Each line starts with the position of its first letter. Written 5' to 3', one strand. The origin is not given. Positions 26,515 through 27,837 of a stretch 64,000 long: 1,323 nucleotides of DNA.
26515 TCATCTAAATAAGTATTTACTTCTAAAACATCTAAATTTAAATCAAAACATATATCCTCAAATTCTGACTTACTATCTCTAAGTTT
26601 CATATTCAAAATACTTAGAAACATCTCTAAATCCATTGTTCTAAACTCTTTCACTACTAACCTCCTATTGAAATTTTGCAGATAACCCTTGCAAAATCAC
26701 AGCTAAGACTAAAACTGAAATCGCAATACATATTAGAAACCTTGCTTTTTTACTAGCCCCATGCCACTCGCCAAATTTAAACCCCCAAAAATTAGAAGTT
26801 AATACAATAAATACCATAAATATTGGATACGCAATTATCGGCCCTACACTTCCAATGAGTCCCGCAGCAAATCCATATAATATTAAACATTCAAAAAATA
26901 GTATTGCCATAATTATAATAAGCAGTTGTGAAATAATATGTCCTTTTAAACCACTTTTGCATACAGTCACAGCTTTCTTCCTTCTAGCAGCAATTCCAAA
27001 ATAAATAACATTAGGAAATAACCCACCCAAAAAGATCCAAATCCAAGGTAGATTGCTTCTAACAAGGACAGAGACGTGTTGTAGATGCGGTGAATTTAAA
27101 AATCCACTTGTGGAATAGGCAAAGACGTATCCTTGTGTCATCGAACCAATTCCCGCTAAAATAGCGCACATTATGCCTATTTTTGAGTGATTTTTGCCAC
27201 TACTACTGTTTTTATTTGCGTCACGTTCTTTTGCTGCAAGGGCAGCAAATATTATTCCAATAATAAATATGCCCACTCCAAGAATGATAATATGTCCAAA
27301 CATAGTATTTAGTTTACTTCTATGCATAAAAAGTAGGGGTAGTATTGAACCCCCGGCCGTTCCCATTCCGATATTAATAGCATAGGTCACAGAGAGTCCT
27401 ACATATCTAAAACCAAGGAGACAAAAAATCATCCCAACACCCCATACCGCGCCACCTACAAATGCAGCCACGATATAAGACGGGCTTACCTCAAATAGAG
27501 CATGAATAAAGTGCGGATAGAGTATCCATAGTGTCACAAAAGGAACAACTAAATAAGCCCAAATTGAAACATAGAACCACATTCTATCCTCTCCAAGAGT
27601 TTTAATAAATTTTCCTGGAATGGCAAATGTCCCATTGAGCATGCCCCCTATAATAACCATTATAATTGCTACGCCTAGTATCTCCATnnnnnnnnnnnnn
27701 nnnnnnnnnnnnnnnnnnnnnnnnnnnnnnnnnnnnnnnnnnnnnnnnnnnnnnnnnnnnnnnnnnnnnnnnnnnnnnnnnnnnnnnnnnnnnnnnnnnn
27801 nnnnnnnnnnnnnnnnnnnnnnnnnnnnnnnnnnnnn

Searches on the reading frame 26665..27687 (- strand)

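Call 42: search_protein_families(library=pfam, proteins=[window:26665-27687:-], max_evalue=0.01)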
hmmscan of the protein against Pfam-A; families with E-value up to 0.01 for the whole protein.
window:26665-27687:- (340 aa): 3 families
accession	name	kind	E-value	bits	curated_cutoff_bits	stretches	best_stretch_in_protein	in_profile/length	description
PF06379.18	RhaT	-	9e-17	61.7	27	1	6-336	7-341/344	L-rhamnose-proton symport protein (RhaT)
PF06800.18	Sugar_transport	-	1.3e-07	31.7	26.3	1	66-183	49-159/280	Sugar transport protein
PF07168.17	Ureide_permease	-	3.9e-05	23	27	1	58-159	31-128/359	Ureide permease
